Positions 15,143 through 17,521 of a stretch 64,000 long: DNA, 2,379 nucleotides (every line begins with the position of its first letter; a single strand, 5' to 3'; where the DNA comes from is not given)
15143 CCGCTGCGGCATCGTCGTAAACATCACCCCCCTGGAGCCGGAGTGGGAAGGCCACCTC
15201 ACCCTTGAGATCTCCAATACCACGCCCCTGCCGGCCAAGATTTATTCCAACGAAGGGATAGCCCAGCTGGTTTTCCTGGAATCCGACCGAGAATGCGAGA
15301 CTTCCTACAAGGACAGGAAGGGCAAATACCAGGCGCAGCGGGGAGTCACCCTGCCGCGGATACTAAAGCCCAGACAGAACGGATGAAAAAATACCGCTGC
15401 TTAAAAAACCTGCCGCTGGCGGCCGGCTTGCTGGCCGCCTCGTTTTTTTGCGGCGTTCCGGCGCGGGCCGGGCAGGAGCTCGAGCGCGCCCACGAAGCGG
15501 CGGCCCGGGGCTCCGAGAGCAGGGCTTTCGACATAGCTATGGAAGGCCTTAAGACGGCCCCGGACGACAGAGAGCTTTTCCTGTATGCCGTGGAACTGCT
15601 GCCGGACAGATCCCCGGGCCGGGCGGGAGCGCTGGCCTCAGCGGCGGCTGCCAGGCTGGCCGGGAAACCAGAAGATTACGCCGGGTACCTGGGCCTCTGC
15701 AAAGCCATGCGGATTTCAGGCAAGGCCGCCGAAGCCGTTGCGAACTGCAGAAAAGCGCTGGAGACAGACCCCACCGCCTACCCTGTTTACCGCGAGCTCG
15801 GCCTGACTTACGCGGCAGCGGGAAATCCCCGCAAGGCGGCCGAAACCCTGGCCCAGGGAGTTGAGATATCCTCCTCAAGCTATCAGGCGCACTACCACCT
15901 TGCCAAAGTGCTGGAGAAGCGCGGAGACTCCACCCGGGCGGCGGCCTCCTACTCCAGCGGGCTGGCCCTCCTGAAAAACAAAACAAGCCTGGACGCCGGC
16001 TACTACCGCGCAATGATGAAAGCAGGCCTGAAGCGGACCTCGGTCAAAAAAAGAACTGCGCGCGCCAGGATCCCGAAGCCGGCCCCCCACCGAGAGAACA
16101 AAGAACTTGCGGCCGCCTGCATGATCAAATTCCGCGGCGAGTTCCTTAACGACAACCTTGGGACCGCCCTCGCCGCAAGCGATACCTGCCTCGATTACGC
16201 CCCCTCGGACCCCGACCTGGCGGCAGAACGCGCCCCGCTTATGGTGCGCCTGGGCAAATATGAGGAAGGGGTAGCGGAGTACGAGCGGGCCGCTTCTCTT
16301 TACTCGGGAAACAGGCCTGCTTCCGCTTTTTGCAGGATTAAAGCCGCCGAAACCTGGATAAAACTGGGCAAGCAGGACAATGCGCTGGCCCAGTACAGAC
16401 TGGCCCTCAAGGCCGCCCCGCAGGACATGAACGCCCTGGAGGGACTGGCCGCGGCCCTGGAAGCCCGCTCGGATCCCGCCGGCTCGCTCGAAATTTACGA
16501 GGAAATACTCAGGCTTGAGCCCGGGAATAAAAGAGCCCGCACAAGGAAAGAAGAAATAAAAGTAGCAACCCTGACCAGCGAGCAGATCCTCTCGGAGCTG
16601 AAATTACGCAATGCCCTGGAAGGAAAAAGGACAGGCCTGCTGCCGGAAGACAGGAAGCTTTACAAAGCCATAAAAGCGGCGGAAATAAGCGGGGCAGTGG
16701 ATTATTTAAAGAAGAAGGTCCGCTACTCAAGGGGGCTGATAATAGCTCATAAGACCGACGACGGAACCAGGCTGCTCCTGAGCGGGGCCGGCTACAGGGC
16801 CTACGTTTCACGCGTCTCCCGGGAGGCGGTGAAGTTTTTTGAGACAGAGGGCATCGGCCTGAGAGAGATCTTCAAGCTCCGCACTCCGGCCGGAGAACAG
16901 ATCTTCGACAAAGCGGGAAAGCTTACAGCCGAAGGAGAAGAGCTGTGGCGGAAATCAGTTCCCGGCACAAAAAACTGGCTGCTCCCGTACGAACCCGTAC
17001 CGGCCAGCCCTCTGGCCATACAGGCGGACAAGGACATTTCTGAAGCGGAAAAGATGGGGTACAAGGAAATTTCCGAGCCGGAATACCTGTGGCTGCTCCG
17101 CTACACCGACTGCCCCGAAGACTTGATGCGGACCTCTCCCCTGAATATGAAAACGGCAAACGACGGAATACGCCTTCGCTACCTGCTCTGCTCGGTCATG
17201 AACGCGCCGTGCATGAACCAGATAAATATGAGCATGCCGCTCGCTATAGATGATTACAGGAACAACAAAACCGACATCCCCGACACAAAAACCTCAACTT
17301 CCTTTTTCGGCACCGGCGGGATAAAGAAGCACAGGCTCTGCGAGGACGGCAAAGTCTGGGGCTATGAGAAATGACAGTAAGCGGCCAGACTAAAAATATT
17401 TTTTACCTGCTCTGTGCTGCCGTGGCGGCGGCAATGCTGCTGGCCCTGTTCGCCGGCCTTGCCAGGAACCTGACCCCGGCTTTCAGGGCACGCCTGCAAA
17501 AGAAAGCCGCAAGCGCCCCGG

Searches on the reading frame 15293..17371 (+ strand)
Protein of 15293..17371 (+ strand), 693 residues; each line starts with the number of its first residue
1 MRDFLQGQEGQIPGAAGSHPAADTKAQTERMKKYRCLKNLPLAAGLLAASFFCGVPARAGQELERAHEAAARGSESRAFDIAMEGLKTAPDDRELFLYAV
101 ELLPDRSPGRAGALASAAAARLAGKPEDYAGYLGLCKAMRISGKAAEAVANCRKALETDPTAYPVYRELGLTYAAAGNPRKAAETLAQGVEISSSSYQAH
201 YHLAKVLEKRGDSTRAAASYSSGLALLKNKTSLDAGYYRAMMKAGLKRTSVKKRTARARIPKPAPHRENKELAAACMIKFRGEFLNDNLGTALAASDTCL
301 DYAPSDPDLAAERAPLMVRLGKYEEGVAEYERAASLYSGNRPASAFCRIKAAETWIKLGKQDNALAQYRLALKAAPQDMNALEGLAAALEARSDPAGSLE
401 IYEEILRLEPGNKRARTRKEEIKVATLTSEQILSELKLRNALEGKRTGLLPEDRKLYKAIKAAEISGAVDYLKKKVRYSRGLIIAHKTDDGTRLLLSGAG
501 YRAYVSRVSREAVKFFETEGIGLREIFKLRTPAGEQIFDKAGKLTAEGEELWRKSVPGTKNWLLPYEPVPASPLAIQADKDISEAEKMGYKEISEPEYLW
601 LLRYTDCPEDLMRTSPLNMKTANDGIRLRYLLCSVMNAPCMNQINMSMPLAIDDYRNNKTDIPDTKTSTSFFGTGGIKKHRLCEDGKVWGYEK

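Call 45: search_protein_families(library=pfam, proteins=[window:15293-17371:+], max_evalue=0.000001)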
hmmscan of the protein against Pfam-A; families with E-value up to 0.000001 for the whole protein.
window:15293-17371:+ (693 aa): 10 families
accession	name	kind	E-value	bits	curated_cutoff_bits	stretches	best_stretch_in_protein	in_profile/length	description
PF07719.23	TPR_2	-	5.1e-15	54.7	27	0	351-378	7-34/34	Tetratricopeptide repeat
PF13428.12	TPR_14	-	8.2e-14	51.2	23.5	0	166-205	4-43/44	Tetratricopeptide repeat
PF13431.12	TPR_17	-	8.1e-10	38.6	24.4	0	152-182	2-32/34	Tetratricopeptide repeat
PF13414.12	TPR_11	-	1.1e-09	38.3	26.8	0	140-177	5-42/42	TPR repeat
PF00515.34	TPR_1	-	2.1e-09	37.2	27.8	0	143-161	15-33/34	Tetratricopeptide repeat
PF13371.12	TPR_9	-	7.3e-09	36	35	0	287-337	9-59/73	Tetratricopeptide repeat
PF13181.12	TPR_8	-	1.7e-08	34.4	25.7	0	356-378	12-34/34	Tetratricopeptide repeat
PF13432.12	TPR_16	-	3.9e-08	34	32.7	0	168-222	2-56/65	Tetratricopeptide repeat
PF13424.12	TPR_12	-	2.4e-07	31.3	30.1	0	319-376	15-76/77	Tetratricopeptide repeat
PF14559.12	TPR_19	-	6.9e-07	29.9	25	0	142-191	4-53/68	Tetratricopeptide repeat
